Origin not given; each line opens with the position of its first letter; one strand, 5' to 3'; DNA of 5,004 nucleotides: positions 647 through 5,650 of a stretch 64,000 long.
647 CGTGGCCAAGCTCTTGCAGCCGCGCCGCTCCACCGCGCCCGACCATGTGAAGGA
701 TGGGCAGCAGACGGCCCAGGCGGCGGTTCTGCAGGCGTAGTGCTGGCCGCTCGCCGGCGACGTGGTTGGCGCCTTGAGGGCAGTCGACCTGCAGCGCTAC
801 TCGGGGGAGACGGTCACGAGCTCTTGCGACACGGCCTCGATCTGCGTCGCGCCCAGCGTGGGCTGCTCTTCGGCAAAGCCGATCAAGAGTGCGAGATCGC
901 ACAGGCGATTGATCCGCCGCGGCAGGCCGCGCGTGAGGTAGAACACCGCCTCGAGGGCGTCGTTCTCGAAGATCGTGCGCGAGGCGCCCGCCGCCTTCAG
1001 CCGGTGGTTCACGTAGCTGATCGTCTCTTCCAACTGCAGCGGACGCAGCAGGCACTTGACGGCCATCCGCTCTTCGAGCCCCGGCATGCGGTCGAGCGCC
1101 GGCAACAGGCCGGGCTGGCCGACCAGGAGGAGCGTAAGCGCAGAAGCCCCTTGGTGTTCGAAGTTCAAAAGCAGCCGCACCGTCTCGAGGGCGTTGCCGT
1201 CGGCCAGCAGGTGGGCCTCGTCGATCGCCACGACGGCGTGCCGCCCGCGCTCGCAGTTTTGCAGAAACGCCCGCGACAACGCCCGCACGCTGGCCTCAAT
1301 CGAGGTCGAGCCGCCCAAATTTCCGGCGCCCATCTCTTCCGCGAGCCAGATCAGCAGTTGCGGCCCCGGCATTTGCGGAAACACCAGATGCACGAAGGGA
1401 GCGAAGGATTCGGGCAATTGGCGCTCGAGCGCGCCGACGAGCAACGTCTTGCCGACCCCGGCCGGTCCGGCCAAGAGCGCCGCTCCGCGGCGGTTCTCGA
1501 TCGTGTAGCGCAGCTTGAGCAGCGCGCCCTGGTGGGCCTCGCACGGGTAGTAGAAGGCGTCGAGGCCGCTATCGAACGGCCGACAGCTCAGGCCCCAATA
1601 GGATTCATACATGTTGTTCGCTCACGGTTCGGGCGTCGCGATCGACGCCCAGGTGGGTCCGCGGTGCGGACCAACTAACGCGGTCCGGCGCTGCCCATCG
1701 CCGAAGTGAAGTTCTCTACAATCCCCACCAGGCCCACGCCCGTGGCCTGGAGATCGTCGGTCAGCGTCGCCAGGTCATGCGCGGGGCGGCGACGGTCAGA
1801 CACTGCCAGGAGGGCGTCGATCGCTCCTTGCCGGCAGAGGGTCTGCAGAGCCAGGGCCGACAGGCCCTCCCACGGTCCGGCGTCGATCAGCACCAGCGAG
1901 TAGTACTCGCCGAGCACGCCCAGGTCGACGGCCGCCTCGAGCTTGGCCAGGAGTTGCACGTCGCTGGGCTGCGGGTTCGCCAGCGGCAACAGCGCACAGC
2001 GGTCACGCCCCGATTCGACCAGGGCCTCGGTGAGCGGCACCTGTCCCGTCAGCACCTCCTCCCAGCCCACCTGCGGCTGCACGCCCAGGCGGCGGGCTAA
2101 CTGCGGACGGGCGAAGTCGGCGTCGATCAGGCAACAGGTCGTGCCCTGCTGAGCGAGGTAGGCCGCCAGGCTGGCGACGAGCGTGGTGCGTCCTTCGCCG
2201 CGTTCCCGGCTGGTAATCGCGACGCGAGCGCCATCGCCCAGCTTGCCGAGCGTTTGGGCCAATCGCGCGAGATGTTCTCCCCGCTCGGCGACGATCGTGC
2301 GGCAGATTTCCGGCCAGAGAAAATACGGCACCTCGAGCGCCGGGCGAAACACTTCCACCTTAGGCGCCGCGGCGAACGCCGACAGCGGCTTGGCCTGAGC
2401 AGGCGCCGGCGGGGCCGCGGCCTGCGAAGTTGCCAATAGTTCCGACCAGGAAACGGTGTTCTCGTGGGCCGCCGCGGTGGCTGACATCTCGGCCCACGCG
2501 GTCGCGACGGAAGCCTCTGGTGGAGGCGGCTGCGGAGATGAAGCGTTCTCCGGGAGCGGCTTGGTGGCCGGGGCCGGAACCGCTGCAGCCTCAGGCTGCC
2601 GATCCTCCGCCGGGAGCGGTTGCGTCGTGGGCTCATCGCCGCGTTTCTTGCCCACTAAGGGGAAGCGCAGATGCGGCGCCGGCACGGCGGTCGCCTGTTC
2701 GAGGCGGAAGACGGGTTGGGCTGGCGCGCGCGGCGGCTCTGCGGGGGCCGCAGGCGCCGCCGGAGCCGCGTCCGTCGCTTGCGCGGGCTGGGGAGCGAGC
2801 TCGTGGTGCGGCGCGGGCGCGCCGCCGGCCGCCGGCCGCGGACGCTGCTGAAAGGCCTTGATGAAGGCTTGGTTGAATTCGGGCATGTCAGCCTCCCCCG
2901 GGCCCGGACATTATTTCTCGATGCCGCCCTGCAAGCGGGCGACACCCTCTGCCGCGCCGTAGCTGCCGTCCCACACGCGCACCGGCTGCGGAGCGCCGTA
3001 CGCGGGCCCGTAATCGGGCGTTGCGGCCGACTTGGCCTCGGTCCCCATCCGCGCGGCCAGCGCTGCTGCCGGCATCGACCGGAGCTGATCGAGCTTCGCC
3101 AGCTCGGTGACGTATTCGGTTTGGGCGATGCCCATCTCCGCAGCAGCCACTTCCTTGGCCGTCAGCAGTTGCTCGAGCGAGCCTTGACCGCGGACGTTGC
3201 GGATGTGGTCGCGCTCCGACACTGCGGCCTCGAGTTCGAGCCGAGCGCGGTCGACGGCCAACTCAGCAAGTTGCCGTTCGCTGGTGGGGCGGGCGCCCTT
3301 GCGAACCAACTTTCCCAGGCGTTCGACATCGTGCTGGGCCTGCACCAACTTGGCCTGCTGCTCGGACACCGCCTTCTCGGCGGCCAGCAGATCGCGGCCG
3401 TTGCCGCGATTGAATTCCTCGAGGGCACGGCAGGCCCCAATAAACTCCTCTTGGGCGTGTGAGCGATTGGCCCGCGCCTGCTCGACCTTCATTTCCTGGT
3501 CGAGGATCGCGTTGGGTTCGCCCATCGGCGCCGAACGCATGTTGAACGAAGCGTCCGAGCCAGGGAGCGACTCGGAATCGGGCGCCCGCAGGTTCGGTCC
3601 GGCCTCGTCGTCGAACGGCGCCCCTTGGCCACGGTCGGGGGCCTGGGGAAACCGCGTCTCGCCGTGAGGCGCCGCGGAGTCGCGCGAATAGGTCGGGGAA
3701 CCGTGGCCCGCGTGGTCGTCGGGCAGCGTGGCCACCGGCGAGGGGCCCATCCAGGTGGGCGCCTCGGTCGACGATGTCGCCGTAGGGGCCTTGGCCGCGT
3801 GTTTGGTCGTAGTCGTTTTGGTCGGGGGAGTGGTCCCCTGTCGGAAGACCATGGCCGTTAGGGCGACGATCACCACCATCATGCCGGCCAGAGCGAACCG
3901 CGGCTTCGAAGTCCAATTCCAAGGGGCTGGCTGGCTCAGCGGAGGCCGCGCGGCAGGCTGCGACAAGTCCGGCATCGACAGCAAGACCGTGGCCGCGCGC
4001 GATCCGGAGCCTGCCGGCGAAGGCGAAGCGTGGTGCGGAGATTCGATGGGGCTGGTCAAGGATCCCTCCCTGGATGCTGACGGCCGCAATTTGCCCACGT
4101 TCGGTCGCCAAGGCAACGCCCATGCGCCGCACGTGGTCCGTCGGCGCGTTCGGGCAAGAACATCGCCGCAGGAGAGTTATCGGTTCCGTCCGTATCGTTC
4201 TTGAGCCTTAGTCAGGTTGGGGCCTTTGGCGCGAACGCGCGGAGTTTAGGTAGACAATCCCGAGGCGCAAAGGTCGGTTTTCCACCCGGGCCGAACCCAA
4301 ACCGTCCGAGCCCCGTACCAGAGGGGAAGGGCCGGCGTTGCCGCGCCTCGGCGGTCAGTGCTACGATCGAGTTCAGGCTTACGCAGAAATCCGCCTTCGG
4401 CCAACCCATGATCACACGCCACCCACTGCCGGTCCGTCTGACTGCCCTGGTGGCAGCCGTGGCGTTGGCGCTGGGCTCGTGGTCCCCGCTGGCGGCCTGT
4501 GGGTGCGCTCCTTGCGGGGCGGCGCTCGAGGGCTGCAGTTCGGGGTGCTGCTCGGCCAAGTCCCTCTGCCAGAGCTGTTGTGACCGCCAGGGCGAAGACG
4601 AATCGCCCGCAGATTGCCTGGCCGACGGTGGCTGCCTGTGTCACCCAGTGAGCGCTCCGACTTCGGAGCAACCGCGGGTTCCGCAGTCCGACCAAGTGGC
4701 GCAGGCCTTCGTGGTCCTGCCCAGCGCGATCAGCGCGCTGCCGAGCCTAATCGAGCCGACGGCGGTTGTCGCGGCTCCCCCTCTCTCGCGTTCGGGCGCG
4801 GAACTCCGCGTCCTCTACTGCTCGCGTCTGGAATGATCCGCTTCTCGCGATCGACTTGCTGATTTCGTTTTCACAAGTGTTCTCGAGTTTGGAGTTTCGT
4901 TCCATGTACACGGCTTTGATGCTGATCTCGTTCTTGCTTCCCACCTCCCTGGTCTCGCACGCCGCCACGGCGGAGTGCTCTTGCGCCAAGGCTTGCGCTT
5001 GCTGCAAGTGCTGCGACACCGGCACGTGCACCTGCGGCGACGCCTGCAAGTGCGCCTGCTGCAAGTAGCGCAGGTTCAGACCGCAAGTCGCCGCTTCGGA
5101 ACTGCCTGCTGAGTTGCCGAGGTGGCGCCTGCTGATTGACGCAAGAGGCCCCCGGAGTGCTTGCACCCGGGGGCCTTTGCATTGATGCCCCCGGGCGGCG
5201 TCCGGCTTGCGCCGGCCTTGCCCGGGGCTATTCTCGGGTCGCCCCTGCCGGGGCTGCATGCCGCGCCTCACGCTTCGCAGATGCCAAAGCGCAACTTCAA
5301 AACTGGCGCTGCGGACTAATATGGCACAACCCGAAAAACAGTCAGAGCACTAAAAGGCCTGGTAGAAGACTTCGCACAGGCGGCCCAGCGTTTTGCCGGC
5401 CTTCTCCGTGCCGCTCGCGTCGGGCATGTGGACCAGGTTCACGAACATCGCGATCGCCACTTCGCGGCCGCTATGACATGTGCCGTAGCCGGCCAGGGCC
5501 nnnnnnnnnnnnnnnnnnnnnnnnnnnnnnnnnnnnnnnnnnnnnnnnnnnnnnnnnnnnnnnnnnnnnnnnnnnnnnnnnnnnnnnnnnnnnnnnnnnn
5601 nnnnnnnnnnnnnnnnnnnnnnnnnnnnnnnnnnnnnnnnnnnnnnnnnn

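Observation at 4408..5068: Bicistronic pair of exported hyper-Cys-rich proteins, including a signal-peptide-bearing metallothionein-like 54-aa peptide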

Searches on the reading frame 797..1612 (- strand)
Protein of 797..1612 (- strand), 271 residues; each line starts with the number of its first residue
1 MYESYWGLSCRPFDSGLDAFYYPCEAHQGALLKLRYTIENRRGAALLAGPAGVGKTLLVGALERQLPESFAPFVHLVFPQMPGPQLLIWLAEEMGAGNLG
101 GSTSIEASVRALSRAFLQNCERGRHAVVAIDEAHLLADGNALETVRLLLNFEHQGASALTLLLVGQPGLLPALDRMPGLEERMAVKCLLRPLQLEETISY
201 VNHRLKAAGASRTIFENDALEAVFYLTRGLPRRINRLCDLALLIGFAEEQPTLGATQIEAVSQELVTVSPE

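Call 3: search_protein_families(library=pfam, proteins=[window:797-1612:-], max_evalue=1)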
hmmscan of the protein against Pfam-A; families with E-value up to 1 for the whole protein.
window:797-1612:- (271 aa): 12 families
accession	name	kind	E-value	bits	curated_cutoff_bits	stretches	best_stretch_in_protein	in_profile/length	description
PF13401.12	AAA_22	-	3.1e-18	66.8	27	1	41-171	4-128/130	AAA domain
PF13191.12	AAA_16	-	1.1e-08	36.2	32.6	1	36-152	17-159/167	AAA ATPase domain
PF00004.35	AAA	-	1.3e-05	26.1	21.2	1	46-140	2-73/131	ATPase family associated with various cellular activities (AAA)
PF13604.12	AAA_30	-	0.00011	22.5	27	1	34-174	10-132/191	AAA domain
PF25201.1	nSTAND6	-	0.00022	21.7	27.7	1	44-142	20-119/148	Novel STAND NTPase 6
PF04851.21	ResIII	-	0.006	16.9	22.5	1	29-70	10-51/164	Type III restriction enzyme, res subunit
PF12775.13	AAA_7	-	0.053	13.5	25.8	1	41-72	32-64/181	P-loop containing dynein motor region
PF09848.15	SLFN-g3_helicase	-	0.092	12.4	24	1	46-138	5-93/354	Schlafen group 3, DNA/RNA helicase domain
PF13555.12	AAA_29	-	0.25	11.6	27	1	41-62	21-42/61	P-loop containing region of AAA domain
PF03193.22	RsgA_GTPase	-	0.28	11.4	30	1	30-65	96-129/174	RsgA GTPase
PF10662.15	PduV-EutP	-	0.33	11.2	21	0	195-221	105-130/143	Ethanolamine utilisation - propanediol utilisation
PF07728.20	AAA_5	-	0.75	10.2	22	1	46-67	3-24/139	AAA domain (dynein-related subfamily)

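Call 4: search_protein_families(library=ncbifam, proteins=[window:797-1612:-], max_evalue=1)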
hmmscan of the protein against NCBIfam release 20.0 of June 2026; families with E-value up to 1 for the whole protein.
window:797-1612:- (271 aa): 11 families
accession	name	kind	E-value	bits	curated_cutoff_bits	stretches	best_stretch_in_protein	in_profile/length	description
TIGR03015.1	pepcterm_ATPase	hypoth_equivalog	1.1e-47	162.7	324.5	1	1-265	1-266/269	XrtA/PEP-CTERM system-associated ATPase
TIGR00678.1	holB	equivalog_domain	0.012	15.2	180.6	0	41-66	13-38/188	DNA polymerase III subunit delta'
TIGR03420.1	DnaA_homol_Hda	equivalog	0.012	15.1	194.8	1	17-67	14-63/226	DnaA regulatory inactivator Hda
NF003229.0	PRK04195.1-5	equivalog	0.012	14.3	280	1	41-64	43-66/413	replication factor C large subunit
NF041063.1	DpdF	equivalog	0.06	11.9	550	1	103-137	249-283/813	protein DpdF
NF038208.1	garosamine_AAA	equivalog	0.069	12.8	170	0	46-66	4-24/167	Gar/GrdA family gentamicin resistance ATP-binding protein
TIGR02031.1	BchD-ChlD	equivalog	0.11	11.2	499.55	1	43-140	17-107/608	magnesium chelatase ATPase subunit D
TIGR03499.1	FlhF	equivalog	0.14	12.1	174.15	1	35-56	191-212/286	flagellar biosynthesis GTPase FlhF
NF003745.1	PRK05342.1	equivalog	0.16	10.8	359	1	38-67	105-134/418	ATP-dependent Clp protease ATP-binding subunit ClpX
NF006505.0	PRK08939.1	equivalog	0.18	11.1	228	1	41-79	155-193/306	primosomal protein DnaI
NF038214.1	IS21_help_AAA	equivalog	0.2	11.3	200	1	31-65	81-113/232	IS21-like element helper ATPase IstB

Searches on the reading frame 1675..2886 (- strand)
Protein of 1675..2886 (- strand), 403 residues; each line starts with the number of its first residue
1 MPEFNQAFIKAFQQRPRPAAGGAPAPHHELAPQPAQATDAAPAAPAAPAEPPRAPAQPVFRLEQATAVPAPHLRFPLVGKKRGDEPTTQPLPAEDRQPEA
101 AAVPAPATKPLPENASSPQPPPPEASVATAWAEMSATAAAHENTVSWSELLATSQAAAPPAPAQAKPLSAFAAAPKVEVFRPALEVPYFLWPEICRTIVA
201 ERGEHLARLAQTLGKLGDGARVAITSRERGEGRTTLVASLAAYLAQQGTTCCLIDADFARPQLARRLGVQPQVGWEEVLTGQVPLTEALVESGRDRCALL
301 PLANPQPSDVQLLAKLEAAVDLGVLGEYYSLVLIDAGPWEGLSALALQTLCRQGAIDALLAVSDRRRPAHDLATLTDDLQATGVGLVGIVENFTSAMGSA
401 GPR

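Call 3: search_protein_families(library=pfam, proteins=[window:1675-2886:-], max_evalue=1)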
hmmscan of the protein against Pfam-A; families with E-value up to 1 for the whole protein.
window:1675-2886:- (403 aa): 8 families
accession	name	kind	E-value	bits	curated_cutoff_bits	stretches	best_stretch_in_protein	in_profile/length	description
PF01656.29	CbiA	-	9.8e-05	22.8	25.4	1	222-266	1-44/125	CobQ/CobB/MinD/ParA nucleotide binding domain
PF10609.15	ParA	-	0.00014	21.8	27.1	1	222-272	6-56/246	NUBPL iron-transfer P-loop NTPase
PF13614.12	AAA_31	-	0.0013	19.1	27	1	222-302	4-86/177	AAA domain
PF00448.28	SRP54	-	0.0051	16.9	22.7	1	229-261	10-42/196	SRP54-type protein, GTPase domain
PF00154.27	RecA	-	0.012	15.5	27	1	209-270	42-103/262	recA bacterial DNA recombination protein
PF16575.11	CLP1_P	-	0.014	15.6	26.6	1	231-261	5-35/188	mRNA cleavage and polyadenylation factor CLP1 P-loop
PF01583.26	APS_kinase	-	0.02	15.3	21.1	1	229-274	11-56/152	Adenylylsulphate kinase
PF07015.17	VirC1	-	0.02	14.6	24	1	223-277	5-59/231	VirC1 protein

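Call 4: search_protein_families(library=ncbifam, proteins=[window:1675-2886:-], max_evalue=1)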
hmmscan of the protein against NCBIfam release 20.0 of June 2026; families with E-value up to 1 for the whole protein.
window:1675-2886:- (403 aa): 24 families
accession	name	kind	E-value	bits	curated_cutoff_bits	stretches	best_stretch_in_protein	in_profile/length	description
TIGR03029.1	EpsG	equivalog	1.5e-13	50.5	313.8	1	221-392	105-273/274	chain length determinant protein tyrosine kinase EpsG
TIGR03018.1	pepcterm_TyrKin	hypoth_equivalog_domain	1.9e-13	50.2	230.65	1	217-339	33-159/207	XrtA-associated tyrosine autokinase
TIGR01007.1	eps_fam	subfamily_domain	3.5e-13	49.5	108.05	1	221-392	19-188/204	polysaccharide biosynthesis tyrosine autokinase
TIGR01005.1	eps_transp_fam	subfamily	2.1e-08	32.8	411.7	1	222-344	549-671/754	exopolysaccharide transport protein family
TIGR01968.1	minD_bact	equivalog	3.3e-08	33.2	212.9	1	222-336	4-119/261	septum site-determining protein MinD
NF008568.0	PRK11519.1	equivalog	9.5e-08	30.7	1068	1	229-339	536-646/720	tyrosine-protein kinase Wzc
TIGR01969.1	minD_arch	subfamily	1.7e-07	30.7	201.75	1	222-303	3-84/251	cell division ATPase MinD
NF007350.0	PRK09841.1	equivalog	1.1e-06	27.1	1248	1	223-392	535-701/726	tyrosine-protein kinase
TIGR03371.1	cellulose_yhjQ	equivalog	3e-05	23.6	157.85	1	221-305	3-87/246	cellulose biosynthesis protein BcsQ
NF047398.1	AAA_KGGVGR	domain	3.8e-05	24.1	90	1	221-278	4-64/190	KGGVGR-motif variant AAA ATPase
NF041136.1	MrpORP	equivalog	8.7e-05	22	450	1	221-272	7-58/365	iron-sulfur cluster carrier protein MrpORP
NF008079.0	PRK10818.1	equivalog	0.00066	19.1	508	1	222-310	5-94/270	septum site-determining protein MinD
TIGR03815.1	CpaE_hom_Actino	equivalog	0.00066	18.9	154.45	1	214-314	106-198/340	septum site-determining protein Ssd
NF041546.1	ParA_partition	equivalog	0.0011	18.6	180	1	222-257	2-37/203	ParA family partition ATPase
NF010443.0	PRK13869.1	subfamily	0.0017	17.2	446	1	222-273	124-174/405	plasmid-partitioning protein RepA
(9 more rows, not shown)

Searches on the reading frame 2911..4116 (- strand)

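Call 3: search_protein_families(library=pfam, proteins=[window:2911-4116:-], max_evalue=1)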
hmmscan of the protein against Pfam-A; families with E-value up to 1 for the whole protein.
window:2911-4116:- (401 aa): 0 families

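Call 4: search_protein_families(library=ncbifam, proteins=[window:2911-4116:-], max_evalue=1)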
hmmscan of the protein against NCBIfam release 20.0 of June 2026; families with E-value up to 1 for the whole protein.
window:2911-4116:- (401 aa): 3 families
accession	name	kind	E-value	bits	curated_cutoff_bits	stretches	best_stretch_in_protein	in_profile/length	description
TIGR02971.1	heterocyst_DevB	subfamily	0.0084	15.5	129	1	212-344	67-197/327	ABC exporter membrane fusion protein, DevB family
NF007785.0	PRK10476.1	equivalog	0.19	10.5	376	1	208-334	85-205/347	multidrug transporter subunit MdtN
TIGR00998.1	8a0101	subfamily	0.4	9.6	390.8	1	208-321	79-169/334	EmrA/EmrK family multidrug efflux transporter periplasmic adaptor subunit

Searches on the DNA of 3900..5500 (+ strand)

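Call 13: search_rna_families(source=window, start=3900, end=5500, threshold=evalue, max_evalue=1)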
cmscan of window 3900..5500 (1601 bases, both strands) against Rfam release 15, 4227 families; matches with E-value up to 1: 0.
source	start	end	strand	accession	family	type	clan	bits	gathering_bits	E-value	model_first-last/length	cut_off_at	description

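Call 54: build_rna_model(alignment_id=A7)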
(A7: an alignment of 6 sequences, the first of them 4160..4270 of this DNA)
Model R1 built from alignment A7 (6 sequences, 116 columns); structure: RNAalifold consensus.
model positions 111; base pairs 27; branch points 1; effective number of sequences 1.02; information 0.59 bits per position. Calibrated on 0.2 Mb of random sequence (short: E-values are rough).
structure used (alignment columns):
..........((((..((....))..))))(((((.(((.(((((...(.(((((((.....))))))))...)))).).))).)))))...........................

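Call 55: search_with_rna_model(model_id=R1, sources=[window, L001, L002, L003, L007, L008, L009, L010, L011, L012], max_evalue=10)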
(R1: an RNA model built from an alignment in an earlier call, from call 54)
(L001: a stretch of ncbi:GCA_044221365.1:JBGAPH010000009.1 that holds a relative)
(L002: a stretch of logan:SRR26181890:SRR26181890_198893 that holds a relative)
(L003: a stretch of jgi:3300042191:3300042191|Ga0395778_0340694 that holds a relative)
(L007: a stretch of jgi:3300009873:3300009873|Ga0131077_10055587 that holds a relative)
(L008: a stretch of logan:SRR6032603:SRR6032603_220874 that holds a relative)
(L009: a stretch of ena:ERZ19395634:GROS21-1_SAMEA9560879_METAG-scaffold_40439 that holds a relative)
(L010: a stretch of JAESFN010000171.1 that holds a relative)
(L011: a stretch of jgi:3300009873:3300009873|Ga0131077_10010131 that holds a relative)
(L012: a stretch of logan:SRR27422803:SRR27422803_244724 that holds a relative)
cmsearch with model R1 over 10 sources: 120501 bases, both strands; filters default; matches with E-value up to 10: 7.
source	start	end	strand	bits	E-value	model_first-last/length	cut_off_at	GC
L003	222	332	+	130.1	1.2e-33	1-111/111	no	0.59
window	4156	4266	+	130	1.3e-33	1-111/111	no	0.57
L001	5753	5863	+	130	1.3e-33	1-111/111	no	0.57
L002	4423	4533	+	129.1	2.4e-33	1-111/111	no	0.57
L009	82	192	+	128.9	2.7e-33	1-111/111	no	0.58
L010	4252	4362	+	128.8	2.8e-33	1-111/111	no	0.58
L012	777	887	+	125.2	2.8e-32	1-111/111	no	0.59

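Call 57: search_with_rna_model(model_id=R1, sources=[window, L001, L002, L003, L009, L010, L012], max_evalue=0.00001, make_alignment=true)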
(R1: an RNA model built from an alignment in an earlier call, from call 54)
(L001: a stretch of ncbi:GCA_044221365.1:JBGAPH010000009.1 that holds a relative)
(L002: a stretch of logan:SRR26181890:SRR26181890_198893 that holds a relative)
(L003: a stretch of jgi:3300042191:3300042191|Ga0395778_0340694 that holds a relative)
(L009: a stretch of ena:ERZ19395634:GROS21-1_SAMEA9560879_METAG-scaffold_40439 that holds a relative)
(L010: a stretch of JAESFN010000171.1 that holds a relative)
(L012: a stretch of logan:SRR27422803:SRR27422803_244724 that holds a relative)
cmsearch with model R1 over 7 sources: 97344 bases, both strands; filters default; matches with E-value up to 0.00001: 7.
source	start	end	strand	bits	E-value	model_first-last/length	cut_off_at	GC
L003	222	332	+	130.1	1e-33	1-111/111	no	0.59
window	4156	4266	+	130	1.1e-33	1-111/111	no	0.57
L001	5753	5863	+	130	1.1e-33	1-111/111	no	0.57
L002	4423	4533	+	129.1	1.9e-33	1-111/111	no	0.57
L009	82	192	+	128.9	2.2e-33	1-111/111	no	0.58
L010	4252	4362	+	128.8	2.2e-33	1-111/111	no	0.58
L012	777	887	+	125.2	2.3e-32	1-111/111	no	0.59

Alignment A8: 7 matches aligned to the model, 111 columns, each read 5' to 3' on its own strand. Consensus structure (alignment columns), stored with it:
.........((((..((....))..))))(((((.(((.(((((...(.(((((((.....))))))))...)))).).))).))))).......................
